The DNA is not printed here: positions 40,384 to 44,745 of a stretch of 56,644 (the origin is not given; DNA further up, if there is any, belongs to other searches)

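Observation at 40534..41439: RND efflux permease fused, through a roughly 240-aa proline-rich linker, to a C-terminal winged-helix DNA-binding domain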

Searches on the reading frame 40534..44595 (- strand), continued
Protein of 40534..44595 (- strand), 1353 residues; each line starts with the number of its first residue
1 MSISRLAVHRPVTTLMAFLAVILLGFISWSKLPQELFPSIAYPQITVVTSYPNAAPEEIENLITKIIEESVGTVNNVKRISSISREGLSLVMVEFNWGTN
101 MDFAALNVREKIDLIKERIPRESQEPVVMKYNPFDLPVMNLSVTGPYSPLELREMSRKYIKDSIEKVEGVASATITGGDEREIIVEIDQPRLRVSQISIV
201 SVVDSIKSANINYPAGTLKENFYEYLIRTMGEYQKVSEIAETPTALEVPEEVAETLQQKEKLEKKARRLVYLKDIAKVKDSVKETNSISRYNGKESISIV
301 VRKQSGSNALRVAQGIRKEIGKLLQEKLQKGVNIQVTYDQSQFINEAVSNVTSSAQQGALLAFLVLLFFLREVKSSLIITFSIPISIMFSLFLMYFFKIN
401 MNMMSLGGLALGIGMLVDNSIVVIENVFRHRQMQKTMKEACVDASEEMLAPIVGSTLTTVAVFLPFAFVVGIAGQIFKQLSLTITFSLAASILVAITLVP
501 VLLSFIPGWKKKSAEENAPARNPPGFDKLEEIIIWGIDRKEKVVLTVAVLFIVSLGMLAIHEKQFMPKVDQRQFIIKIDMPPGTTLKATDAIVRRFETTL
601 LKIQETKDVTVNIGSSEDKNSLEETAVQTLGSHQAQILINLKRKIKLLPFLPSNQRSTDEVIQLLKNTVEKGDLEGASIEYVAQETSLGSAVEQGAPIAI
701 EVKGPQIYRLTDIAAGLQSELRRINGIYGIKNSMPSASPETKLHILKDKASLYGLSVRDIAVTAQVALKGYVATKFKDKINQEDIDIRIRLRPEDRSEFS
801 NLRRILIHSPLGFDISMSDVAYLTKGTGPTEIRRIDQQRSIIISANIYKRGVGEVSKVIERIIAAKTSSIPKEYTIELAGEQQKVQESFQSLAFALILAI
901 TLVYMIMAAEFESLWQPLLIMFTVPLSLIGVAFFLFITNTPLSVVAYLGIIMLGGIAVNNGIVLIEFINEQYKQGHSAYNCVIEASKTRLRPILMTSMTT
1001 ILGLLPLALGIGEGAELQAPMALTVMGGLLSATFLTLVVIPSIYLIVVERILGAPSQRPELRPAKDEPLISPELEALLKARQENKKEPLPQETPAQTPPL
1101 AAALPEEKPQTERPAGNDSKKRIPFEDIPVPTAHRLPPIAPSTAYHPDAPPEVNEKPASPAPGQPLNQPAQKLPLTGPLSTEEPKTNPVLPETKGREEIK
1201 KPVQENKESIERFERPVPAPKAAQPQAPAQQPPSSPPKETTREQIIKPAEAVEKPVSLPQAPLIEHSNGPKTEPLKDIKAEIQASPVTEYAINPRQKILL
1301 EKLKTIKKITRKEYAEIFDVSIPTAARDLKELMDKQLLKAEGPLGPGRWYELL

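Call 67: find_encoding_contigs(protein=P0035, flank=10000, max_places=1)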
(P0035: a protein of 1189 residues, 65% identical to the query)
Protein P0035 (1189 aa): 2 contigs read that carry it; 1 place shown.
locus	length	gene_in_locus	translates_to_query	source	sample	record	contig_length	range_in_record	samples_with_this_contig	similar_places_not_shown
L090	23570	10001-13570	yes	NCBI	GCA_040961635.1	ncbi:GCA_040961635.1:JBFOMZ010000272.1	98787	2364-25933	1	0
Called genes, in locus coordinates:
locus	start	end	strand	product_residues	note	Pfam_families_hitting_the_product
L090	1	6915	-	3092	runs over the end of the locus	?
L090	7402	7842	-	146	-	-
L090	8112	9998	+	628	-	PF13103:TonB_2 (weak), PF03544:TonB_C, PF02321:OEP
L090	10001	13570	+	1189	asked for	PF00873:ACR_tran, PF03176:MMPL (weak)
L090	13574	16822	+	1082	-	PF00873:ACR_tran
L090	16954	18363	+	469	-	PF25917:BSH_RND (weak), PF25944:Beta-barrel_RND (weak), PF25954:Beta-barrel_RND_2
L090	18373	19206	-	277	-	PF14559:TPR_19 (faint), PF07719:TPR_2 (faint), PF13174:TPR_6 (faint), PF13432:TPR_16 (weak), PF13424:TPR_12 (weak), PF00515:TPR_1 (weak), PF13414:TPR_11, PF13431:TPR_17 (weak), +3 more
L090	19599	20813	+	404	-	PF08495:FIST, PF10442:FIST_C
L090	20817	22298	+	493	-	PF13185:GAF_2 (weak), PF13492:GAF_3 (weak), PF00512:HisKA, PF02518:HATPase_c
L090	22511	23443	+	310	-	PF00072:Response_reg, PF23198:PDE8A_N (weak), PF00990:GGDEF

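Call 68: find_encoding_contigs(protein=P0100, flank=10000, max_places=1)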
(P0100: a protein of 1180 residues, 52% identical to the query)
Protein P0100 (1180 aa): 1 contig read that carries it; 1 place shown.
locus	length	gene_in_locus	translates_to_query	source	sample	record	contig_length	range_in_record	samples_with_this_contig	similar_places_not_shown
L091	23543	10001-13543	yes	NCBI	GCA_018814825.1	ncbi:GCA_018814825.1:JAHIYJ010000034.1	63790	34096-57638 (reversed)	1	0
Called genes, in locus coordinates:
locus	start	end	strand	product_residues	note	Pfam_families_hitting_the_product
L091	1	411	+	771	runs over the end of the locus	PF03198:Glyco_hydro_72, PF02836:Glyco_hydro_2_C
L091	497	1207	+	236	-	-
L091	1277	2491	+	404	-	PF03198:Glyco_hydro_72 (faint)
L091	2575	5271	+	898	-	-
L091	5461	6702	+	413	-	PF00480:ROK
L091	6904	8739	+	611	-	PF03544:TonB_C, PF02321:OEP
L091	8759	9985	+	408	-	PF25917:BSH_RND (weak), PF25973:BSH_CzcB (faint), PF25954:Beta-barrel_RND_2, PF25989:YknX_C (weak)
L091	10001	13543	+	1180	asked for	PF00873:ACR_tran, PF03176:MMPL, PF08220:HTH_DeoR (weak)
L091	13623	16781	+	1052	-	PF00873:ACR_tran, PF03176:MMPL (faint), PF02355:SecD_SecF_C (weak)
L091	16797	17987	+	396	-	-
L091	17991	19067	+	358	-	PF00482:T2SSF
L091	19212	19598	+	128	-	PF07963:N_methyl (weak)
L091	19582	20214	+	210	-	PF07963:N_methyl (weak), PF11612:T2SSJ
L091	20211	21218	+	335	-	PF06071:YchF-GTPase_C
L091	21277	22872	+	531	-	PF02142:MGS, PF01808:AICARFT_IMPCHas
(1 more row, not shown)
